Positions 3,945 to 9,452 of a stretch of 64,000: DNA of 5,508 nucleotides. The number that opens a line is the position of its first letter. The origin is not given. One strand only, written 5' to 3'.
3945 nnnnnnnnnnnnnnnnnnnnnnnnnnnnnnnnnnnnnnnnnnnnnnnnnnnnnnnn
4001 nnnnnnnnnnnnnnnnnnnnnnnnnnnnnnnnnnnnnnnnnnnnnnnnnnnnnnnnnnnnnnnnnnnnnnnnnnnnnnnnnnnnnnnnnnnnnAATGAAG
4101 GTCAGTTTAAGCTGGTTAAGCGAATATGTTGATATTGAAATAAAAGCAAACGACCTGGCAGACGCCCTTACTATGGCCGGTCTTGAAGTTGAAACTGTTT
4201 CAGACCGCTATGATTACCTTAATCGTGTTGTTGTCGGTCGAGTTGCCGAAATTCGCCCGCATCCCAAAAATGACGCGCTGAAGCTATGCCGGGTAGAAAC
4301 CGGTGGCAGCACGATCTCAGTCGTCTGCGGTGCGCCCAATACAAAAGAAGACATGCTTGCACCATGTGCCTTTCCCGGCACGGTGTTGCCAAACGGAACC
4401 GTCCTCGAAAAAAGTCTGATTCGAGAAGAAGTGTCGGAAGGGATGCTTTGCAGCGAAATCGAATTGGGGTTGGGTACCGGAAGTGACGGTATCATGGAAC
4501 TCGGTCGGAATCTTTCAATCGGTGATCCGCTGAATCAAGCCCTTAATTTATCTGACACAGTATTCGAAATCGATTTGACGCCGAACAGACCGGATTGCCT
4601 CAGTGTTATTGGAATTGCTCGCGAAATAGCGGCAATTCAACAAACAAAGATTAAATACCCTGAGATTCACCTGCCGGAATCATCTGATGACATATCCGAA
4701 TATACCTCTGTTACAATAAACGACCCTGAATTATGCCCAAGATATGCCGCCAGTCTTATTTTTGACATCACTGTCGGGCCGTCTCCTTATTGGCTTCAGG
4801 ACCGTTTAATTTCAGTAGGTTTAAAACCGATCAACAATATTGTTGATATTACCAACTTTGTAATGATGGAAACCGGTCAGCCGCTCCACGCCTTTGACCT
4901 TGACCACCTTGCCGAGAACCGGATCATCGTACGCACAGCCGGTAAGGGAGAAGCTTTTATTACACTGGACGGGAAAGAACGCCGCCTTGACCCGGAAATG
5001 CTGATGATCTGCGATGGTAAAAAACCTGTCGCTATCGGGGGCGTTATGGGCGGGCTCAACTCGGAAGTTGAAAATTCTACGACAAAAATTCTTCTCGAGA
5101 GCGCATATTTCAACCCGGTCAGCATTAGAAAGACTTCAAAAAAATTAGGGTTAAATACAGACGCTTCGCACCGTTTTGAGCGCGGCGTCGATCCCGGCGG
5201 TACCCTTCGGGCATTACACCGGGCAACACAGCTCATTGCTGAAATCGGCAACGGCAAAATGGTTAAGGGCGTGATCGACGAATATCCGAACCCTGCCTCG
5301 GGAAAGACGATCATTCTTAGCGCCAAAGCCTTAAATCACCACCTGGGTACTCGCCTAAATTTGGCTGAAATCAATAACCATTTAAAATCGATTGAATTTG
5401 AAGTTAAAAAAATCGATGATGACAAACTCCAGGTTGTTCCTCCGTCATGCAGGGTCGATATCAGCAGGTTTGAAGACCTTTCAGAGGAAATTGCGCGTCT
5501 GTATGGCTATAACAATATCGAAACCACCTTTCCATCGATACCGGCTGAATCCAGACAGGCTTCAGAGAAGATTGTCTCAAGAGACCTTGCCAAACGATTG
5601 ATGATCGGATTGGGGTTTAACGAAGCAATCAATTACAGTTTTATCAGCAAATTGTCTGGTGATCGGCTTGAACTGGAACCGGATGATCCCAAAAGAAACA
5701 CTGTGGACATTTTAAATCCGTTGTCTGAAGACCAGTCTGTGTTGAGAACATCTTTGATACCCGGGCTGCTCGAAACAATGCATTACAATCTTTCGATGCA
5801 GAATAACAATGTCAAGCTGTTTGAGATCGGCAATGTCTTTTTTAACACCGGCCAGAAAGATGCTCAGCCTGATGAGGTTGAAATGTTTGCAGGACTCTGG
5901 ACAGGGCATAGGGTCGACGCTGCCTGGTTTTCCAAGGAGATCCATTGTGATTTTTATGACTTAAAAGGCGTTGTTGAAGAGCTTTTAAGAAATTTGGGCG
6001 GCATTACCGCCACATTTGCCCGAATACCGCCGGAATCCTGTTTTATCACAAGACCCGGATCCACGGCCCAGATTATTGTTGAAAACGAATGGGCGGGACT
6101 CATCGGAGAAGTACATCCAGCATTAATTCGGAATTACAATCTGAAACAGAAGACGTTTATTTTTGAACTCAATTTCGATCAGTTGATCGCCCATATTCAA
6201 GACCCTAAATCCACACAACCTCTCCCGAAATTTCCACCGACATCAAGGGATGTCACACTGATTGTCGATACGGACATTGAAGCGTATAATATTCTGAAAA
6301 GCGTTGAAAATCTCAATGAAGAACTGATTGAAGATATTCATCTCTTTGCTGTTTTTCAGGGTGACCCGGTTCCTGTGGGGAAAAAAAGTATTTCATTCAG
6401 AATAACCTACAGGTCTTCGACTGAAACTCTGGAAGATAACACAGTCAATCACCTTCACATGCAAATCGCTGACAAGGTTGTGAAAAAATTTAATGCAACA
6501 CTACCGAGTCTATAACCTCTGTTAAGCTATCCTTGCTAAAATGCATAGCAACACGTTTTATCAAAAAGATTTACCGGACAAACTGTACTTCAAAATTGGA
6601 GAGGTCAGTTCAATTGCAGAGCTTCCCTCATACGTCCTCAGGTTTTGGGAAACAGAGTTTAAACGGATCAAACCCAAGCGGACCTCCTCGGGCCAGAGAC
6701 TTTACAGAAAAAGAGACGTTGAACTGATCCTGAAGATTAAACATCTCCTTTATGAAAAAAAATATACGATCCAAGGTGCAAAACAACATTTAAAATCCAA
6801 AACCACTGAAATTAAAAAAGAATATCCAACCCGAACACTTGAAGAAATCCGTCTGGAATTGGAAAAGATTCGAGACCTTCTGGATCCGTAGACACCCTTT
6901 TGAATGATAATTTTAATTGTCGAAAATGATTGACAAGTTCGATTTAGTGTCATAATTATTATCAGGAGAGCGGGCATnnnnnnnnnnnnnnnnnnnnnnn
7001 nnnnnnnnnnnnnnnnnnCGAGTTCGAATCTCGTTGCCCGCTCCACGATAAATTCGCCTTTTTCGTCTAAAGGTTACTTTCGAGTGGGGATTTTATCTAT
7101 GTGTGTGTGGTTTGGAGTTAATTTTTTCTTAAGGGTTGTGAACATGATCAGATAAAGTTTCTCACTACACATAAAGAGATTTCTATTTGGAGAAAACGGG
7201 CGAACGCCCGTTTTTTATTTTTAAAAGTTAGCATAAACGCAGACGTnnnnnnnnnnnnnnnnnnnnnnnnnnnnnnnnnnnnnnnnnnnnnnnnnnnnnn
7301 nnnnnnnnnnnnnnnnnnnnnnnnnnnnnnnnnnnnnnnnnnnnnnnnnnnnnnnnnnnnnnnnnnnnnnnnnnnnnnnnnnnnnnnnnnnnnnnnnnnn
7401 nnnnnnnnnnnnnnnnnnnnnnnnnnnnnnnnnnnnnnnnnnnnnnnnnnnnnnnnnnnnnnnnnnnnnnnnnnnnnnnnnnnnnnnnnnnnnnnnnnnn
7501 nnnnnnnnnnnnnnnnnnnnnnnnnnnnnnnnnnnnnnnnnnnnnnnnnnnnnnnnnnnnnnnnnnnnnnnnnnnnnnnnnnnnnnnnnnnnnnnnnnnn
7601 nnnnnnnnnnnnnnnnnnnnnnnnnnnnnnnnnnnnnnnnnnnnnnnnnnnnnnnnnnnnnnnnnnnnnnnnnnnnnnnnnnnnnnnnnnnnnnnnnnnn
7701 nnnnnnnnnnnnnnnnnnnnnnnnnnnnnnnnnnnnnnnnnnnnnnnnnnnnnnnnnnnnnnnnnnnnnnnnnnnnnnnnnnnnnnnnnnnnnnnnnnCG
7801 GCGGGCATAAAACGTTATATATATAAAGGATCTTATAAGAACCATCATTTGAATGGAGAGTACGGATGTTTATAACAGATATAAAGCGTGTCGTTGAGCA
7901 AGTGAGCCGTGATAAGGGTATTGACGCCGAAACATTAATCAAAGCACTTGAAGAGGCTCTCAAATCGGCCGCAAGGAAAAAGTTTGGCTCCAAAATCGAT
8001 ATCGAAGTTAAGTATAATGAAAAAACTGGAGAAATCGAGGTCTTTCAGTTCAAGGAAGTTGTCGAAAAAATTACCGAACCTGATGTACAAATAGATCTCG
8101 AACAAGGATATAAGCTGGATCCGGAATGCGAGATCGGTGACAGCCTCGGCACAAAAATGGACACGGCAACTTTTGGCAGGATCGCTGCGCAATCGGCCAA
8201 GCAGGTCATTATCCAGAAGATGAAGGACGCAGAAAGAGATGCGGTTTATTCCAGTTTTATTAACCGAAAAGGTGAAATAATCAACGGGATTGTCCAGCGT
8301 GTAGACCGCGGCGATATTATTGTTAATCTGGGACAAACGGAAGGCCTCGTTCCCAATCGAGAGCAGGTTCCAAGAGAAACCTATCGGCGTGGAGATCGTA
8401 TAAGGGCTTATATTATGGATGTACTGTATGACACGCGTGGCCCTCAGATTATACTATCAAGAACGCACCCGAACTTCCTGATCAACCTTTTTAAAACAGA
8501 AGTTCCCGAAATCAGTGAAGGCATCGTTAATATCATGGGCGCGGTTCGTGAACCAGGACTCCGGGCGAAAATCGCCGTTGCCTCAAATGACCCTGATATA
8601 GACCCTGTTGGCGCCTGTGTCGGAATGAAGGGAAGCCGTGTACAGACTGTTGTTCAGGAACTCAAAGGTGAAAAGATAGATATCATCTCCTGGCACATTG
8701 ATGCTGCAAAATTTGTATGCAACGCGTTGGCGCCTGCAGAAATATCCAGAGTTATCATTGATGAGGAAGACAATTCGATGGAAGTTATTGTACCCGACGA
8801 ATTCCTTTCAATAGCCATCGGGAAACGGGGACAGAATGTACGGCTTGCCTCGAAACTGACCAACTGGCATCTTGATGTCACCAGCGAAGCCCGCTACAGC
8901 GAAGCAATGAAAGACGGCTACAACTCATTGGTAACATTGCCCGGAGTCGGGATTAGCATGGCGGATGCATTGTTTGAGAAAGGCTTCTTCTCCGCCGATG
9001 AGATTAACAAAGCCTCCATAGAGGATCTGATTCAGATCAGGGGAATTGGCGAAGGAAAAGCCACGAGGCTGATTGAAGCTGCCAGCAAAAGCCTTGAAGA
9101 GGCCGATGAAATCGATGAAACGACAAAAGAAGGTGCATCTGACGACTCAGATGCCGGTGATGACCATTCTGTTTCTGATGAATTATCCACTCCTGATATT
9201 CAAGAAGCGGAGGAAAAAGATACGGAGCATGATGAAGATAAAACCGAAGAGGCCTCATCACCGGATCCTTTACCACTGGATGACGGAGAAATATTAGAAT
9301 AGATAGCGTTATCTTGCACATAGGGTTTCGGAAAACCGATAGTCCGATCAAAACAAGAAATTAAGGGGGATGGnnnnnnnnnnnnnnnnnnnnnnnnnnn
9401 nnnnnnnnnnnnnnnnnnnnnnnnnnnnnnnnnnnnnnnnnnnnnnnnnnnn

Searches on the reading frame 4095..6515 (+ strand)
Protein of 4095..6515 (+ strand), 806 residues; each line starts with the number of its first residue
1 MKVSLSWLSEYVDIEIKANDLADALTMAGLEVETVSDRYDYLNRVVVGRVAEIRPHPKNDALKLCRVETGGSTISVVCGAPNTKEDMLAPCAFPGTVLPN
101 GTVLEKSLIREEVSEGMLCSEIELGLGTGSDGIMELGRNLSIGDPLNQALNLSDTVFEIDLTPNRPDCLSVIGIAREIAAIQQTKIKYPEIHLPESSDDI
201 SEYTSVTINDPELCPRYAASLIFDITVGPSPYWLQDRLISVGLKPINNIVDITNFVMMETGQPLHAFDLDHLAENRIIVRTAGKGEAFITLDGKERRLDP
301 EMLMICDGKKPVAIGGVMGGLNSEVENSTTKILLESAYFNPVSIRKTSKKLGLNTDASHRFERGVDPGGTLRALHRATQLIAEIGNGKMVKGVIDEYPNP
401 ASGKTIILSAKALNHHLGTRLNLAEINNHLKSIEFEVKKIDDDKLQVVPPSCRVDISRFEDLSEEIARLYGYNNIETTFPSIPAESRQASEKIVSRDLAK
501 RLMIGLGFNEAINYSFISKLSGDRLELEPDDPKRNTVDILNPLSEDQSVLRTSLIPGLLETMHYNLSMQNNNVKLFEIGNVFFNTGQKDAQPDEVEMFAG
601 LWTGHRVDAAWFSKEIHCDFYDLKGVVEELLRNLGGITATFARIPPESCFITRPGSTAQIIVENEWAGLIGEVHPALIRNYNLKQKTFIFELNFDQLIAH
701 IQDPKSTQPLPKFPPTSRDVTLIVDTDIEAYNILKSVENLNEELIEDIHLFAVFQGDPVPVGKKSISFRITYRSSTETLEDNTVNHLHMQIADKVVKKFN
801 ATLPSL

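Call 34: search_protein_families(library=pfam, proteins=[window:4095-6515:+], max_evalue=0.0001)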
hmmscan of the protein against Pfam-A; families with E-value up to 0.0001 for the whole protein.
window:4095-6515:+ (806 aa): 5 families
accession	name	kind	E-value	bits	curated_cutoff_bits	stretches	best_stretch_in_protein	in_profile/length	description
PF03483.22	B3_4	-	1.7e-72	243.1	29.3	1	214-385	2-173/174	B3/4 domain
PF17759.6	tRNA_synthFbeta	-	1.5e-67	227.6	22.4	1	475-694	1-214/214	Phenylalanyl tRNA synthetase beta chain CLM domain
PF03147.19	FDX-ACB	-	4.1e-25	88.5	31.1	1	711-803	1-93/94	Ferredoxin-fold anticodon binding domain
PF03484.21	B5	-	2.3e-21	76.2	28.6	1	408-472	3-67/67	tRNA synthetase B5 domain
PF01588.26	tRNA_bind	-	1.8e-13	50.8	27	1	45-144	1-95/96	Putative tRNA binding domain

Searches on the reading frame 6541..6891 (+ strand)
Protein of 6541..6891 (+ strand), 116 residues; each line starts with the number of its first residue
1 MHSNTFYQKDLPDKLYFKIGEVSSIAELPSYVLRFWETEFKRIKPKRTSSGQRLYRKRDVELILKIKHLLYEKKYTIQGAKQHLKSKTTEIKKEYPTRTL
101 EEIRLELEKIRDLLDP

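Call 34: search_protein_families(library=pfam, proteins=[window:6541-6891:+], max_evalue=0.0001)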
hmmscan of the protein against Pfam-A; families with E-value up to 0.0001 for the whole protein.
window:6541-6891:+ (116 aa): 2 families
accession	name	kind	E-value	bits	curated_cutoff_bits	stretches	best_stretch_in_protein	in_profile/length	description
PF13411.12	MerR_1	-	3.5e-19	69.1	21.6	1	17-86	1-68/69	MerR HTH family regulatory protein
PF00376.29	MerR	-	8.4e-08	32.4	28.2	1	18-55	1-38/38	MerR family regulatory protein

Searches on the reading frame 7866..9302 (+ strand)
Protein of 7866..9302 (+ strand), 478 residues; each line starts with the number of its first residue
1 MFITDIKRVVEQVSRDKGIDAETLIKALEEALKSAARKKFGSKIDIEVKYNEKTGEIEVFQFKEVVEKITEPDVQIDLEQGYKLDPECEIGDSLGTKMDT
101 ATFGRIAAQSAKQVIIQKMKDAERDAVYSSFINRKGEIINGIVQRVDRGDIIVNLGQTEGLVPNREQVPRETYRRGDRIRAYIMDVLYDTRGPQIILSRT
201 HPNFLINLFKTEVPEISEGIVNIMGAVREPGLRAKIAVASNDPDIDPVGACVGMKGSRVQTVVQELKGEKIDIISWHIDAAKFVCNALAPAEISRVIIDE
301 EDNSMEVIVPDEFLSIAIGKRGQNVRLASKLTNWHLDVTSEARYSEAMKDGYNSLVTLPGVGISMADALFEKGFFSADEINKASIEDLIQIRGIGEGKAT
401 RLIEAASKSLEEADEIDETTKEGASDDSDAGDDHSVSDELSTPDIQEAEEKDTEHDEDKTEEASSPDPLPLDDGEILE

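Call 34: search_protein_families(library=pfam, proteins=[window:7866-9302:+], max_evalue=0.0001)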
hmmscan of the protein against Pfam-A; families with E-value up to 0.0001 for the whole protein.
window:7866-9302:+ (478 aa): 6 families
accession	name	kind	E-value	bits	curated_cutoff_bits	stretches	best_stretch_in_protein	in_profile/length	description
PF08529.16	NusA_N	-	2.8e-38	131.2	23.8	1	5-125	1-119/119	NusA N-terminal domain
PF13184.12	KH_5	-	1.2e-28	99.4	27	1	230-298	1-69/69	NusA-like KH domain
PF14520.12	HHH_5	-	1.5e-10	41.9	27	1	354-407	3-56/57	Helix-hairpin-helix domain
PF00575.29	S1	-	9.6e-10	39.1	22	1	134-194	3-70/74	S1 RNA binding domain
PF00633.29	HHH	-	5.2e-08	32.8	24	0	378-404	3-29/30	Helix-hairpin-helix motif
PF07650.23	KH_2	-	4.2e-05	23.7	22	0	287-330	9-52/78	KH domain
